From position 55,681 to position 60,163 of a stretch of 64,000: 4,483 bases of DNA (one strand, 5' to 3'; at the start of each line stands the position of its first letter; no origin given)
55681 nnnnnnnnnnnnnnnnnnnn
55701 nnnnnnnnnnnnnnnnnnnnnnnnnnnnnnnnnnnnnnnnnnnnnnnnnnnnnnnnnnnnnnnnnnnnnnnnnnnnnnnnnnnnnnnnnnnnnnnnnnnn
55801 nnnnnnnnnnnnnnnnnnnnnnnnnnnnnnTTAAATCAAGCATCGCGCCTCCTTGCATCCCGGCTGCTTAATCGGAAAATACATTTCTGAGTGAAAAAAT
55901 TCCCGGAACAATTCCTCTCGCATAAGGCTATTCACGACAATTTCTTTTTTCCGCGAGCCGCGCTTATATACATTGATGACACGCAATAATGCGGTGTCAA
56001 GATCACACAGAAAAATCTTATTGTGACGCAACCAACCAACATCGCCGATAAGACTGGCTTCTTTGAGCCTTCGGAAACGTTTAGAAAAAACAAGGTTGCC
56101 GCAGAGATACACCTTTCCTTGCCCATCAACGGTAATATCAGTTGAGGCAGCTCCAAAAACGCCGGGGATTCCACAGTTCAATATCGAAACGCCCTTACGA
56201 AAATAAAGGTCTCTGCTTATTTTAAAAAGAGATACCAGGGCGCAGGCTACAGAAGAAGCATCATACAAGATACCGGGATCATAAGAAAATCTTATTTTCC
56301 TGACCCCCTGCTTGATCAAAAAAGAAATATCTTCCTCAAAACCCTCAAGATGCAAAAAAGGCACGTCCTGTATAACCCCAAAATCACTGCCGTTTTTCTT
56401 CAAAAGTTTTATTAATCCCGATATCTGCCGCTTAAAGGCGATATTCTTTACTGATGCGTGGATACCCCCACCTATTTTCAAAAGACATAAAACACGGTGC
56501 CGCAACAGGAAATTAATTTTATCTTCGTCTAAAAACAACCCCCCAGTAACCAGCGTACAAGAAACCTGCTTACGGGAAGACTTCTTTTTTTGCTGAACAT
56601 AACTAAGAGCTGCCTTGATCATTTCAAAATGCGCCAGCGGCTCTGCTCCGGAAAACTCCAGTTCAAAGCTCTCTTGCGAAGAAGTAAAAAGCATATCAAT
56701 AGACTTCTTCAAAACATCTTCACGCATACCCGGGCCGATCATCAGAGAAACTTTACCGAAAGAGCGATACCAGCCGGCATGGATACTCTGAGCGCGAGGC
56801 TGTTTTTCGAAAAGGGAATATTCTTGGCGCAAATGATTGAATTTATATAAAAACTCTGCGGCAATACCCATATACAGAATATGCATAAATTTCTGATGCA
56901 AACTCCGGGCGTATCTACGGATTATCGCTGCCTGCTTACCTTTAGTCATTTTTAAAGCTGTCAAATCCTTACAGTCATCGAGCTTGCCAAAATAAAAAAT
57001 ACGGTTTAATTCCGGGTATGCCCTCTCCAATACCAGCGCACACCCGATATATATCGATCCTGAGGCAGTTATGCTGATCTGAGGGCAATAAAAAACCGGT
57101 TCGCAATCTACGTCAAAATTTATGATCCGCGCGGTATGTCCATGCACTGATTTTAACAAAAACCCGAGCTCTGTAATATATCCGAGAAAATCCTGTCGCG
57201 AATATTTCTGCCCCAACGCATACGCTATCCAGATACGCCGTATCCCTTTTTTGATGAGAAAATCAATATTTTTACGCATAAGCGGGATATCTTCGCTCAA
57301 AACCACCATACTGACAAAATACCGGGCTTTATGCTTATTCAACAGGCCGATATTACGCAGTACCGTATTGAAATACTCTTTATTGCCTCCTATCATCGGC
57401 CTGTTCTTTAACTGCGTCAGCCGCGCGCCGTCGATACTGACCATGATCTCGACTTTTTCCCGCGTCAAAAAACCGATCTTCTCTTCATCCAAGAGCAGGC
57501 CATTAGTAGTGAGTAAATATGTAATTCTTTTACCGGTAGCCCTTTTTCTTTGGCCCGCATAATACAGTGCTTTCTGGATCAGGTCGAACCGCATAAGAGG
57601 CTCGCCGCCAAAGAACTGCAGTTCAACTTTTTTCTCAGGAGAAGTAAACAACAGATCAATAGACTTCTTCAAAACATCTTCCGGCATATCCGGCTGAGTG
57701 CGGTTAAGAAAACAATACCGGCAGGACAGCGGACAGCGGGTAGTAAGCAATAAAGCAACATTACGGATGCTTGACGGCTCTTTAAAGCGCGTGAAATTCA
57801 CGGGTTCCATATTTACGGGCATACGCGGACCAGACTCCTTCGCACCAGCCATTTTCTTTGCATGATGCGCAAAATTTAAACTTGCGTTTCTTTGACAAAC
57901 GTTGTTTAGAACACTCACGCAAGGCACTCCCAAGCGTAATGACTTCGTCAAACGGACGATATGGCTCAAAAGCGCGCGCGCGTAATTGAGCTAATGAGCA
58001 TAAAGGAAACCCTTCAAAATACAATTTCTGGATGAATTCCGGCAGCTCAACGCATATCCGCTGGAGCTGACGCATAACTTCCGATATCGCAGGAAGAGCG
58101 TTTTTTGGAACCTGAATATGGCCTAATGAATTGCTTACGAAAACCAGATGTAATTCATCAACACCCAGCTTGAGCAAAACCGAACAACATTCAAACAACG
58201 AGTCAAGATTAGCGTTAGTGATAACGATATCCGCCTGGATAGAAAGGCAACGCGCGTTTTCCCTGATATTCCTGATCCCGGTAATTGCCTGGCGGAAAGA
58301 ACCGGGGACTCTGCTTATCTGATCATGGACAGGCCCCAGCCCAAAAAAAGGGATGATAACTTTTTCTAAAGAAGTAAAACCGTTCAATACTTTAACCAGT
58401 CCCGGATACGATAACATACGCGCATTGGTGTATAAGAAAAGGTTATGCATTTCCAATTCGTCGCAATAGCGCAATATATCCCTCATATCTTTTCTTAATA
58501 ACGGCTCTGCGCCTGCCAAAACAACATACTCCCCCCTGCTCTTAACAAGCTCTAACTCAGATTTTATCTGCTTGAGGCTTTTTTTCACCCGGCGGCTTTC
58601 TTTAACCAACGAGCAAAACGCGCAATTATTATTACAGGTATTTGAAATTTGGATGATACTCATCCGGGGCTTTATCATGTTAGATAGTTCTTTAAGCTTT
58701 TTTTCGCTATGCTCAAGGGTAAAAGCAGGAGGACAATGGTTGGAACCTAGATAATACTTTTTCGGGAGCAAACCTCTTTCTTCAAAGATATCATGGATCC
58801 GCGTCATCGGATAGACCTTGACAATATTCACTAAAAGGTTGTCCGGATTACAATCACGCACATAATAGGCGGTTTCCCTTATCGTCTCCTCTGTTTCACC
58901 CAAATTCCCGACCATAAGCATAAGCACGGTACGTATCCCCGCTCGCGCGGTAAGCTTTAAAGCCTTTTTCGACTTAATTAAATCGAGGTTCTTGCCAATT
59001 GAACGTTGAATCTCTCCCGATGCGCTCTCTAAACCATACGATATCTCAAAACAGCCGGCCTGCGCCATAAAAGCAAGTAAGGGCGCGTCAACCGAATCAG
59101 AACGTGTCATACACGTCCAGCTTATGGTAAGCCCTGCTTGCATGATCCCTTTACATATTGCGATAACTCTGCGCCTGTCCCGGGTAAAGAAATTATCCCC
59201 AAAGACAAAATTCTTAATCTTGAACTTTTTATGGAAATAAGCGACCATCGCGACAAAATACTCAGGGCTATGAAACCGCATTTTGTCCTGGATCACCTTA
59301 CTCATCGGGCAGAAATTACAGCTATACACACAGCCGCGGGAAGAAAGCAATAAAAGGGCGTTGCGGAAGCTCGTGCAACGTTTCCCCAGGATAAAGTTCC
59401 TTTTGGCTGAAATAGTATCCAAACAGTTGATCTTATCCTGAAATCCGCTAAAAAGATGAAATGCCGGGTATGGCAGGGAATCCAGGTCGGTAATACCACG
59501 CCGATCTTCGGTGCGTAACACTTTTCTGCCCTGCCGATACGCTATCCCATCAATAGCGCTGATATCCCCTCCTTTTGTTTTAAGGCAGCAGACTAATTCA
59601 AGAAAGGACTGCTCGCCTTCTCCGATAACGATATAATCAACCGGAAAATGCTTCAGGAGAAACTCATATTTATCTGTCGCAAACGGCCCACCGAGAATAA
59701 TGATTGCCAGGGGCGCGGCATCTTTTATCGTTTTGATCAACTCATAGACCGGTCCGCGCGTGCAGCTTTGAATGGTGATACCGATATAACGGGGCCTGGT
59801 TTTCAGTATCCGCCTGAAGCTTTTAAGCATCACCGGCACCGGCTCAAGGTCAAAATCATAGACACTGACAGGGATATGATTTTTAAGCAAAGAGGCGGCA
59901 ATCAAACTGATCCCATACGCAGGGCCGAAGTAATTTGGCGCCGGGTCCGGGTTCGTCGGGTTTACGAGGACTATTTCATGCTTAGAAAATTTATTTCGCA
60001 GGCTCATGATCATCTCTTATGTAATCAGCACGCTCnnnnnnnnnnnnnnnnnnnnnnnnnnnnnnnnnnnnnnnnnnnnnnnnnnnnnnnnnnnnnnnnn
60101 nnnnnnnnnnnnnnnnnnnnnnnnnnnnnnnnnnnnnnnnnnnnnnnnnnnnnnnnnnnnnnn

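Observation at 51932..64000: Operon of six consecutive radical SAM genes (about ten radical SAM domains) with exotic fusions, flanked by a Cas4/RecB-like Fe-S nuclease and a triple-PAS sensor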

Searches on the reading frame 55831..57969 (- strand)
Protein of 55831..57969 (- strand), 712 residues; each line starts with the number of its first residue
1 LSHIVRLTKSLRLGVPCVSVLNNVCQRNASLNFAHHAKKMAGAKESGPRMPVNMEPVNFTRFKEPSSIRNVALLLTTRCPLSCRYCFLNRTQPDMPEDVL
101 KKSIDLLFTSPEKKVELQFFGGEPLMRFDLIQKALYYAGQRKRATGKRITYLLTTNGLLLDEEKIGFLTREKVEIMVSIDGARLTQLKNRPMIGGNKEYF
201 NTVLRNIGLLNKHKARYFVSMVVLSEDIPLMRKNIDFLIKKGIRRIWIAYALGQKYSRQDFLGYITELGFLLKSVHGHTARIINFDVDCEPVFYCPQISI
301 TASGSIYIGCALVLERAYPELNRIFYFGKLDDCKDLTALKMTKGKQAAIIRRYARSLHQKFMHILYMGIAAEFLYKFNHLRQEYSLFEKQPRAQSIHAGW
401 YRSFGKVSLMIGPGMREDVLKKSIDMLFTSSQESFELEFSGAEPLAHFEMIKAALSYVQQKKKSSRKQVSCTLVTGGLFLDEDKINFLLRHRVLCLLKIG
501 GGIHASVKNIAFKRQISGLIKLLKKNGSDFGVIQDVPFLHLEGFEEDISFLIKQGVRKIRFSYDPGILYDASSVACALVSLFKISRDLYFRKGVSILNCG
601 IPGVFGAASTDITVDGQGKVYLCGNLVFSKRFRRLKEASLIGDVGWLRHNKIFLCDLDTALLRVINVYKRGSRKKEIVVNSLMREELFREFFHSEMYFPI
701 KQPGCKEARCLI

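Call 4: search_protein_families(library=pfam, proteins=[window:55831-57969:-], max_evalue=0.01)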
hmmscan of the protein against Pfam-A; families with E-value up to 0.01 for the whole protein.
window:55831-57969:- (712 aa): 2 families
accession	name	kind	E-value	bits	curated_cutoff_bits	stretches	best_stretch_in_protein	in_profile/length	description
PF04055.27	Radical_SAM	-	9.3e-18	65.4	29.5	1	75-224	3-151/166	Radical SAM superfamily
PF13353.11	Fer4_12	-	1.7e-08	35.3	22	1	73-172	9-110/137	4Fe-4S single cluster domain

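Call 5: search_protein_families(library=ncbifam, proteins=[window:55831-57969:-], max_evalue=0.01)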
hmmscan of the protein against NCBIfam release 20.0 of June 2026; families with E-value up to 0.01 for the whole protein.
window:55831-57969:- (712 aa): 56 families (the best 25 are shown)
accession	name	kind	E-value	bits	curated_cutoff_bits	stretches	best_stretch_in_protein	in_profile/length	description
NF047865.1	rSAM_PapB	equivalog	1e-51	176.2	340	2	68-273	2-210/330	PapB family radical SAM/SPASM ranthipeptide maturase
TIGR04068.1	rSAM_ocin_clost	equivalog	1.9e-45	155.7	500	2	67-219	82-241/462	Cys-rich peptide radical SAM maturase CcpM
TIGR04064.1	rSAM_nif11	equivalog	2.6e-44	151.7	518.7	2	63-207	72-221/459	nif11-like peptide radical SAM maturase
TIGR03978.1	rSAM_paired_1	equivalog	2.8e-43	148.4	370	2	61-248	74-267/466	His-Xaa-Ser system radical SAM maturase HxsB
TIGR03906.1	quino_hemo_SAM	equivalog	5.8e-42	143.9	453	2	64-225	89-257/467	quinohemoprotein amine dehydrogenase maturation protein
TIGR03974.1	rSAM_six_Cys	equivalog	2.3e-40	138.9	425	2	63-220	91-256/451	thioether cross-link-forming SCIFF peptide maturase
NF040492.1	not_ScfB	exception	2.1e-34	119.2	855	2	62-248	88-282/450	ScfB-related radical SAM/SPASM orphan maturase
NF038170.1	lachnocin_rSAM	equivalog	2e-33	115.9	550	2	66-223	73-236/440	lachnocin radical SAM maturase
TIGR03942.1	sulfatase_rSAM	equivalog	6.4e-28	97.9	349.45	2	77-244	9-182/363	anaerobic sulfatase maturase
NF035951.1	rSAM_RumMC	equivalog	6.7e-26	91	720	2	67-206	110-255/510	RumMC family radical SAM sactipeptide maturase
TIGR04148.1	GG_samocin_CFB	equivalog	2.9e-24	86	300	2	67-222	15-182/411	radical SAM peptide maturase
NF041298.1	rSAM_mat_DynA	equivalog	6.4e-22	78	450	1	76-243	8-179/356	dynobactin maturation radical SAM/SPASM protein DynA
TIGR04280.1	geopep_mat_rSAM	hypoth_equivalog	1.2e-19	70.6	400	1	60-207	75-227/428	geopeptide radical SAM maturase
TIGR04115.1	rSAM_Cxxx_rpt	equivalog_domain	4e-19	69.3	350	1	70-259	3-204/359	radical SAM peptide maturase, CXXX-repeat target family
NF041707.1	rSAM_YhhB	equivalog_domain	2.1e-18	66.4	445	1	72-223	5-165/369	cyclophane-forming radical SAM/SPASM peptide maturase YhhB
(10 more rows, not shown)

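Call 30: search_solved_structures(query=window:55831-57969:-, max_evalue=0.001)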
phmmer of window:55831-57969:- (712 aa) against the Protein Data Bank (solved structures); distinct sequences matched with E-value up to 0.001: 5.
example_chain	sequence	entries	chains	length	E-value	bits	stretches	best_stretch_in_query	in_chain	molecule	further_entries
5wgg_A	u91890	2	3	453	3.1e-21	78.6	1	65-258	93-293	Radical SAM domain protein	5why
8vpo_A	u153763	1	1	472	7.8e-10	40.9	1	60-252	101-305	Radical SAM core domain-containing protein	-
4k37_A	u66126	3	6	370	5.2e-07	31.6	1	76-252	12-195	Anaerobic sulfatase-maturating enzyme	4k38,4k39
4k36_A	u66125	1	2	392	5.4e-07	31.5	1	76-252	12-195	Anaerobic sulfatase-maturating enzyme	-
9gm3_A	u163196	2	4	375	0.00027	22.6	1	74-190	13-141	ChlB radical SAM domain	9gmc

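Call 52: search_protein_families(library=padloc, proteins=[window:55831-57969:-], max_evalue=0.001)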
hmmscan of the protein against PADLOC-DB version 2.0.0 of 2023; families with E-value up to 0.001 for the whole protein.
window:55831-57969:- (712 aa): 2 families
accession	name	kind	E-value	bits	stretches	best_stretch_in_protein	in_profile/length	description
PDLC02903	pVip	-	1.3e-13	49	1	72-186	3-107/257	Viperins not associated with kinases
PDLC02904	pVip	-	1.6e-10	39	1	73-187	7-115/262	Viperins associated with kinases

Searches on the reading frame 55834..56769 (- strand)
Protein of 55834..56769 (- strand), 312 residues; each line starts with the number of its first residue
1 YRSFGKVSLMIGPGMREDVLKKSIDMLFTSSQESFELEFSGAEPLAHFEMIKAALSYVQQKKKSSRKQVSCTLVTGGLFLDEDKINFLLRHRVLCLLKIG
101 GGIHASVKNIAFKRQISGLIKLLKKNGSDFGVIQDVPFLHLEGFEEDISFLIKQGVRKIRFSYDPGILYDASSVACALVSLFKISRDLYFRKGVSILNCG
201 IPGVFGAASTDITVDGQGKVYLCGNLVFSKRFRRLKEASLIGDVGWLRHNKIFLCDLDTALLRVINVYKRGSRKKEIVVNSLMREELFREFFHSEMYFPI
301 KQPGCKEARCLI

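Call 76: search_protein_families(library=pfam, proteins=[window:55834-56769:-], max_evalue=0.01)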
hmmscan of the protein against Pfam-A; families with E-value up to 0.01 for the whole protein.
window:55834-56769:- (312 aa): 0 families

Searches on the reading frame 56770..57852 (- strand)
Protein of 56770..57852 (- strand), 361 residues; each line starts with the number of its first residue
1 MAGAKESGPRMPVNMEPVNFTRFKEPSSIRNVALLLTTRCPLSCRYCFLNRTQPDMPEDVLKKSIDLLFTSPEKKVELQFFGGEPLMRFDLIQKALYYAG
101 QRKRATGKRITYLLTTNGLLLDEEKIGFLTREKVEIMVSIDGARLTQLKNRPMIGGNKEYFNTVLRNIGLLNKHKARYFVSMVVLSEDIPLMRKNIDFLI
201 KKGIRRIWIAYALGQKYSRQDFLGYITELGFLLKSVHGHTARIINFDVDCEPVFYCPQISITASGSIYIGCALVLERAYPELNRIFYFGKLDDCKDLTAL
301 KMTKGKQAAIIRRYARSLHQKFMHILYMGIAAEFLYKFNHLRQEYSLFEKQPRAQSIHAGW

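Call 76: search_protein_families(library=pfam, proteins=[window:56770-57852:-], max_evalue=0.01)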
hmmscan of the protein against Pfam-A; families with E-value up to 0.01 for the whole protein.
window:56770-57852:- (361 aa): 2 families
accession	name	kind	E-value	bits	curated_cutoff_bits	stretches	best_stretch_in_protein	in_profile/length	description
PF04055.27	Radical_SAM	-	9.6e-15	55.6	29.5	1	36-185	3-151/166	Radical SAM superfamily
PF13353.11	Fer4_12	-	6.6e-06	26.9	22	1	34-133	9-110/137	4Fe-4S single cluster domain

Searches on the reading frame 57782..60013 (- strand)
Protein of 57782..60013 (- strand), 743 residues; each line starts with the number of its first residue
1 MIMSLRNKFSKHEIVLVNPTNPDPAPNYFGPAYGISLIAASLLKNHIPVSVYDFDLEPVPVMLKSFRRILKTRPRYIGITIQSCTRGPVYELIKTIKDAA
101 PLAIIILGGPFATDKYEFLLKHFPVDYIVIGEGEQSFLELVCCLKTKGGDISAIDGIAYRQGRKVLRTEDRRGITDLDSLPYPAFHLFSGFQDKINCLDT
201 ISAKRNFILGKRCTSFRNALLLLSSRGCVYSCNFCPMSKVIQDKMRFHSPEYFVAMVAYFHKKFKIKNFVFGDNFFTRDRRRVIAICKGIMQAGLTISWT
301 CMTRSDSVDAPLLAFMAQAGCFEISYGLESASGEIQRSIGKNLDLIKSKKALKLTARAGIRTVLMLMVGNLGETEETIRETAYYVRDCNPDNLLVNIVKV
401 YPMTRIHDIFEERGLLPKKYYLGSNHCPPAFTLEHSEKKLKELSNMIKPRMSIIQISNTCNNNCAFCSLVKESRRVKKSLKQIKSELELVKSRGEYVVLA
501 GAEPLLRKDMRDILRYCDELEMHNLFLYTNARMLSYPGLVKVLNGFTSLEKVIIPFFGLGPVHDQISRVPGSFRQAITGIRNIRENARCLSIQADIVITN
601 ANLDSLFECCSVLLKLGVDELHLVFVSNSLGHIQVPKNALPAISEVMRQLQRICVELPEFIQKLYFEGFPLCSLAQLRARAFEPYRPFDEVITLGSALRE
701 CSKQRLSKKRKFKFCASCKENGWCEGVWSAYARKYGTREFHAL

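Call 4: search_protein_families(library=pfam, proteins=[window:57782-60013:-], max_evalue=0.01)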
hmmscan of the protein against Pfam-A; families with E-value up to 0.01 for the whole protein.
window:57782-60013:- (743 aa): 3 families
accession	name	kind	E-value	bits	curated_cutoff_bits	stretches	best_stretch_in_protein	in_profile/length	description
PF04055.27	Radical_SAM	-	2.6e-33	116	29.5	2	224-382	3-163/166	Radical SAM superfamily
PF02310.24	B12-binding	-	3.6e-13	49.9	32.1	1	29-140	11-120/121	B12 binding domain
PF19238.5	Radical_SAM_2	-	0.0029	17.8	26.7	0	452-501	14-63/151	Radical SAM-like domain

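Call 5: search_protein_families(library=ncbifam, proteins=[window:57782-60013:-], max_evalue=0.01)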
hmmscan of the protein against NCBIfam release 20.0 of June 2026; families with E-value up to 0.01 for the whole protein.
window:57782-60013:- (743 aa): 67 families (the best 25 are shown)
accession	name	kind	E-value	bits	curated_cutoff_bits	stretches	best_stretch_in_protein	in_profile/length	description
TIGR02026.1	BchE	equivalog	4.9e-44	151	481.35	1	34-413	24-390/497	magnesium-protoporphyrin IX monomethyl ester anaerobic oxidative cyclase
NF050148.1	rSAM_ApyD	equivalog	5.4e-40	137.4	750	2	224-389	204-367/645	RiPP biosynthesis radical SAM protein ApyD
TIGR03471.1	HpnJ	equivalog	1.7e-33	116.2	577.6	1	92-419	87-396/472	hopanoid biosynthesis associated radical SAM protein HpnJ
TIGR04479.1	bcpD_PhpK_rSAM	subfamily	3.1e-33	114.9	600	1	67-406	103-427/504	PhpK family radical SAM P-methyltransferase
NF033070.1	rSAM_AprD4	equivalog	1.9e-26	93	500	1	224-470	201-450/456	AprD4 family radical SAM diol-dehydratase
TIGR03975.1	rSAM_ocin_1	subfamily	4.2e-26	91.6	281.85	1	66-381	121-423/606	RiPP maturation radical SAM C-methyltransferase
TIGR04072.2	rSAM_ladder_B12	equivalog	4.4e-25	88.2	360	2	224-416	185-378/443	lipid biosynthesis B12-binding/radical SAM protein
NF038332.1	rSAM_rare_HxsC4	exception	7.8e-25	87.7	500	2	450-674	15-244/335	radical SAM protein HxsC4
NF038361.1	rSAM_Sden_1168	equivalog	1.5e-24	86.5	575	1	88-406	156-469/560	Sden_1168 family B12-binding radical SAM P-methyltransferase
TIGR04385.1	B12_rSAM_cofa1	equivalog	3.8e-22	79.1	450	1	34-416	22-400/438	B12 lower ligand biosynthesis radical SAM protein BzaD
TIGR04013.1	B12_SAM_MJ_1487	hypoth_equivalog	6.5e-22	77.9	251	2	66-185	35-144/382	TIGR04013 family B12-binding domain/radical SAM domain-containing protein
TIGR04014.1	B12_SAM_MJ_0865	equivalog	1e-18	67.4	360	2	225-413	166-361/434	methyl-coenzyme M reductase glutamine C-methyltransferase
TIGR03977.1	rSAM_pair_HxsC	equivalog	2.3e-16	59.6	267.9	1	454-614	29-191/292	His-Xaa-Ser system radical SAM maturase HxsC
NF033712.0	B12_rSAM_KedN5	subfamily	4.6e-16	58.2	700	1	92-276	81-251/624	KedN5 family methylcobalamin-dependent radical SAM C-methyltransferase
TIGR03961.1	rSAM_PTO1314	hypoth_equivalog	1.2e-15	57.7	306.05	1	438-619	11-184/332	PTO1314 family radical SAM protein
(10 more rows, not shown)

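Call 10: find_encoding_contigs(protein=window:57782-60013:-, flank=10000, max_places=6)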
Protein window:57782-60013:- (743 aa): no gene with exactly this product is on record in the collection.

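Call 52: search_protein_families(library=padloc, proteins=[window:57782-60013:-], max_evalue=0.001)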
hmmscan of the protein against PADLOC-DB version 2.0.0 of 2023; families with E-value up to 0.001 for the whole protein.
window:57782-60013:- (743 aa): 3 families
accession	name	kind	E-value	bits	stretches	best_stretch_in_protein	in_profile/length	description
PDLC04689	PDC-M51A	-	1.1e-14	52.1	1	225-385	190-349/420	-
PDLC02903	pVip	-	5.9e-10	37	1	455-537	5-84/257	Viperins not associated with kinases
PDLC02904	pVip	-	2.1e-08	32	1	456-605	9-156/262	Viperins associated with kinases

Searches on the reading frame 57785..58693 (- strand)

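Call 76: search_protein_families(library=pfam, proteins=[window:57785-58693:-], max_evalue=0.01)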
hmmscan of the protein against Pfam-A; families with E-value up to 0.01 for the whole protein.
window:57785-58693:- (303 aa): 2 families
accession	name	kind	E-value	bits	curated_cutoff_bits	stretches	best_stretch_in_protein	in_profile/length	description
PF04055.27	Radical_SAM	-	1.1e-13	52.1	29.5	1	14-146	1-139/166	Radical SAM superfamily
PF19238.5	Radical_SAM_2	-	0.0017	18.5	26.7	1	13-61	15-63/151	Radical SAM-like domain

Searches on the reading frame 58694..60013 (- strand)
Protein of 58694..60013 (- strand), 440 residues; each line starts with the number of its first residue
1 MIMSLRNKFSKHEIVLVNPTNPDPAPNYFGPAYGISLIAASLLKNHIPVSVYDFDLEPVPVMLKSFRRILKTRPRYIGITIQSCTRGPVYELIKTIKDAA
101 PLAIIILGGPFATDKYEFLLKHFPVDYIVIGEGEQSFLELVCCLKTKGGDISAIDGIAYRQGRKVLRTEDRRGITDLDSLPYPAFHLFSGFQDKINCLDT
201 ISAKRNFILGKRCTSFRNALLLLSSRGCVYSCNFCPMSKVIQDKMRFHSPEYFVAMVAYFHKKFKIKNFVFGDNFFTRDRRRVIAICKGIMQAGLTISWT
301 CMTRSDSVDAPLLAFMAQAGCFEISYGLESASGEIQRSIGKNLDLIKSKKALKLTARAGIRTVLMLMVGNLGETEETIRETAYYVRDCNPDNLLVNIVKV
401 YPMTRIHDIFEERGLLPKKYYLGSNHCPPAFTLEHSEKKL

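Call 76: search_protein_families(library=pfam, proteins=[window:58694-60013:-], max_evalue=0.01)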
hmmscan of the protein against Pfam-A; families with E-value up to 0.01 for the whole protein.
window:58694-60013:- (440 aa): 2 families
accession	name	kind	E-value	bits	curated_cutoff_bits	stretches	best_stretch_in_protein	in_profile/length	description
PF04055.27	Radical_SAM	-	1.7e-18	67.8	29.5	1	224-382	3-163/166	Radical SAM superfamily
PF02310.24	B12-binding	-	1.6e-13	51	32.1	1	29-140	11-120/121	B12 binding domain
